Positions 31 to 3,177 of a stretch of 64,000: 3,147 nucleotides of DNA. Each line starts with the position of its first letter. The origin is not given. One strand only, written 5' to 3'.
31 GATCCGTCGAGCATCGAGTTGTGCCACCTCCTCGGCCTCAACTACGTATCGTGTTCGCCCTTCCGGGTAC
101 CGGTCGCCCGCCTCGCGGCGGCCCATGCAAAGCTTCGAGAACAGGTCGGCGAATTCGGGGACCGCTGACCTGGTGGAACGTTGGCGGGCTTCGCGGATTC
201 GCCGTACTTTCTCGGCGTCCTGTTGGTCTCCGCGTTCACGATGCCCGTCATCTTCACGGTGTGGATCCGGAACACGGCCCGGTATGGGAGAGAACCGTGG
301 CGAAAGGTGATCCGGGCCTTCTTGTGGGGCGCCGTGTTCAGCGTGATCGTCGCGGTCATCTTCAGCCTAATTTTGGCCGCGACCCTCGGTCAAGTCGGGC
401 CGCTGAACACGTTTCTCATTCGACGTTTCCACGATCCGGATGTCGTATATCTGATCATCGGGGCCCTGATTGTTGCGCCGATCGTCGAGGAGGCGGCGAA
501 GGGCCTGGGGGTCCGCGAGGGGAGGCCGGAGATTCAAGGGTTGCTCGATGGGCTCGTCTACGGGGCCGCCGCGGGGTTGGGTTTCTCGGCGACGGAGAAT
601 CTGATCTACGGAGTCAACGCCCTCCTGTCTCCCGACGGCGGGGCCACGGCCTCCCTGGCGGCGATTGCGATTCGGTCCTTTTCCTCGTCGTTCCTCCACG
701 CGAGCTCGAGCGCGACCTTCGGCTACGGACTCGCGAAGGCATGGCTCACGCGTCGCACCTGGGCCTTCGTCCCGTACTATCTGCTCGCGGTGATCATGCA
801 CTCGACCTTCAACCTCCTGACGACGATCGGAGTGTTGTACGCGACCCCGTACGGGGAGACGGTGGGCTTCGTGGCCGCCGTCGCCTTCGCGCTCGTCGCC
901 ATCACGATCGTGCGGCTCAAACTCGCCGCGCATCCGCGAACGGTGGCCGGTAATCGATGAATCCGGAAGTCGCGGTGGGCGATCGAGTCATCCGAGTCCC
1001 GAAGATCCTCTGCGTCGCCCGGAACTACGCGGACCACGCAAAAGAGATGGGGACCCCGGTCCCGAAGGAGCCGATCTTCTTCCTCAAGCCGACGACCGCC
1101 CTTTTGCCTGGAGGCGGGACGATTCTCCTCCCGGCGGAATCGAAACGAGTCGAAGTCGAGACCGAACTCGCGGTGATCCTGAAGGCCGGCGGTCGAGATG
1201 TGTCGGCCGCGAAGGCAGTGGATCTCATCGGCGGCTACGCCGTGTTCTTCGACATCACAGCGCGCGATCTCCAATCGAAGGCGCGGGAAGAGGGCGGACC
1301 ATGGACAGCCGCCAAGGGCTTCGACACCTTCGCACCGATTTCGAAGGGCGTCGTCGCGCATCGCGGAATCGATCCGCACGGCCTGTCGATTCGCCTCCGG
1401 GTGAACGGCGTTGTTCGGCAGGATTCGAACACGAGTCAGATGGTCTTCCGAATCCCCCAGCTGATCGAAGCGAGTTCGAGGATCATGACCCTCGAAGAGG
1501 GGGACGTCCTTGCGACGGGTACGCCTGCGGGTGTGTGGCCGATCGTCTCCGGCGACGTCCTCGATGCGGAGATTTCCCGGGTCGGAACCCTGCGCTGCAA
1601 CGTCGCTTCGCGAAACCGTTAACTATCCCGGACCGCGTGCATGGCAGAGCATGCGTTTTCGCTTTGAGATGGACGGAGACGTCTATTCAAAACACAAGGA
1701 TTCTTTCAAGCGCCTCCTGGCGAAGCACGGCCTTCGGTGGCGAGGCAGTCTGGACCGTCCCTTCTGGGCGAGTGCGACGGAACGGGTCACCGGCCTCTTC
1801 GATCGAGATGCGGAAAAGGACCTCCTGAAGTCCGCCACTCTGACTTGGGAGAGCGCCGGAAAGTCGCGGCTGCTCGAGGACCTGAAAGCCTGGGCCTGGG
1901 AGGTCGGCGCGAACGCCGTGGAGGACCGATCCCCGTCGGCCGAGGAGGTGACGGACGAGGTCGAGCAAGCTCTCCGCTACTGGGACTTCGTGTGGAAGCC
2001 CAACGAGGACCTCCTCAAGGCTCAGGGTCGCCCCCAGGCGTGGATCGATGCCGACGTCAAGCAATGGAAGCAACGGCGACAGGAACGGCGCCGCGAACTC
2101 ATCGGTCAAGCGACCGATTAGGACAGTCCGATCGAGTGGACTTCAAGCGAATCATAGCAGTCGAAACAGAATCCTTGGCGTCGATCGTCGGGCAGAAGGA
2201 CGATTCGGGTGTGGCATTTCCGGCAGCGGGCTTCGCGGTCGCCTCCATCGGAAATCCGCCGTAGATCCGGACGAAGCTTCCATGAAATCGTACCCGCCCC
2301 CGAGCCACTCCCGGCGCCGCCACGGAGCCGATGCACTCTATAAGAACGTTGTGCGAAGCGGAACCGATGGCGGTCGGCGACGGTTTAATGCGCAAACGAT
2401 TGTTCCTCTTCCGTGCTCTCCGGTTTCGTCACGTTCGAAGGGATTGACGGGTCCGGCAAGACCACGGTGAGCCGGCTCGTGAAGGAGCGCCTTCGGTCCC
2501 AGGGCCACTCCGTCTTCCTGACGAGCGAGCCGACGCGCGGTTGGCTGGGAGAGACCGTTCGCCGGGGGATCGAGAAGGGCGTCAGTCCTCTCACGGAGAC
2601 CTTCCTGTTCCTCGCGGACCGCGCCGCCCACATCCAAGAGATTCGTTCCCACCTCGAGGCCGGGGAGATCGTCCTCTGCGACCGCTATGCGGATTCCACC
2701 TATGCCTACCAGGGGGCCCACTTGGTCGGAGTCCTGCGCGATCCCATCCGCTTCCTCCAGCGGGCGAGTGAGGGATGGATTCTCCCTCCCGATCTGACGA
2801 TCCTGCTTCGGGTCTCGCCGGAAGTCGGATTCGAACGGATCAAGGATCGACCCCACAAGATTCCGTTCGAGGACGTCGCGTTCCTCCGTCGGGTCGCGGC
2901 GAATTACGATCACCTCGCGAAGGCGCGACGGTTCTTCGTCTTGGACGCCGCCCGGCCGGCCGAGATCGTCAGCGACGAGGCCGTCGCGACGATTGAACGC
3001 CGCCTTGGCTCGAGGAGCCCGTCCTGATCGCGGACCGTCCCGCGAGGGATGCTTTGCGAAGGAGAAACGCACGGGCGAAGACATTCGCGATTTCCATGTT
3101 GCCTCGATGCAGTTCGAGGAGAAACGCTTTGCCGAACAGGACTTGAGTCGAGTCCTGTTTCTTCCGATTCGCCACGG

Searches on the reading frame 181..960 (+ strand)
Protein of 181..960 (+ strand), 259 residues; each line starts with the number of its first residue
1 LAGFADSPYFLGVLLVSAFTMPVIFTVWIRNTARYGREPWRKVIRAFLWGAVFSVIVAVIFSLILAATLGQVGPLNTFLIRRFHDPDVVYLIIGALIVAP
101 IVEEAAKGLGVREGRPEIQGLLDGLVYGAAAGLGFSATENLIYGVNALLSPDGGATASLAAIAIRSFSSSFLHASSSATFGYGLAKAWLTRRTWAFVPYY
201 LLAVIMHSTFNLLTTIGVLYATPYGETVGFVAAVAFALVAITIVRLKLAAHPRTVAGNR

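Call 30: search_protein_families(library=pfam, proteins=[window:181-960:+], max_evalue=0.00001)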
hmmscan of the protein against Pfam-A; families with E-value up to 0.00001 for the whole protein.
window:181-960:+ (259 aa): 1 family
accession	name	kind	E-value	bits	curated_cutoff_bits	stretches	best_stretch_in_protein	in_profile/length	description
PF13367.11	PrsW-protease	-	2.6e-36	125.5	23.5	1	38-235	1-191/196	PrsW family intramembrane metalloprotease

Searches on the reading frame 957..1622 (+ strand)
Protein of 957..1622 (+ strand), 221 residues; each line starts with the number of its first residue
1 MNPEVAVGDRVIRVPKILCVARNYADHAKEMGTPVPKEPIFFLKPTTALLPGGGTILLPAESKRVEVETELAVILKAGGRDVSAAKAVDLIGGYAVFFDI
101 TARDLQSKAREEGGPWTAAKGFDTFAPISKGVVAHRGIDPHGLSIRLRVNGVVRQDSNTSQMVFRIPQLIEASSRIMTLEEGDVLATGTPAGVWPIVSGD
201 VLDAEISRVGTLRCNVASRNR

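Call 30: search_protein_families(library=pfam, proteins=[window:957-1622:+], max_evalue=0.00001)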
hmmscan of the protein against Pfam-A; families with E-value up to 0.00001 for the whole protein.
window:957-1622:+ (221 aa): 1 family
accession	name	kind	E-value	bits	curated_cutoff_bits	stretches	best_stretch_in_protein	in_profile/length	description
PF01557.24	FAA_hydrolase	-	6.7e-60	202.8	23.9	1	16-216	1-213/214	Fumarylacetoacetate (FAA) hydrolase C-terminal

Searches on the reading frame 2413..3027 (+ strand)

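Call 30: search_protein_families(library=pfam, proteins=[window:2413-3027:+], max_evalue=0.00001)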
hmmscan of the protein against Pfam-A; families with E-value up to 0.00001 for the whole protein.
window:2413-3027:+ (204 aa): 1 family
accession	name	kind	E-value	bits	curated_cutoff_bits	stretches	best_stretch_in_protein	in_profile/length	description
PF02223.23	Thymidylate_kin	-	1.6e-42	145.7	27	1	8-189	1-184/185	Thymidylate kinase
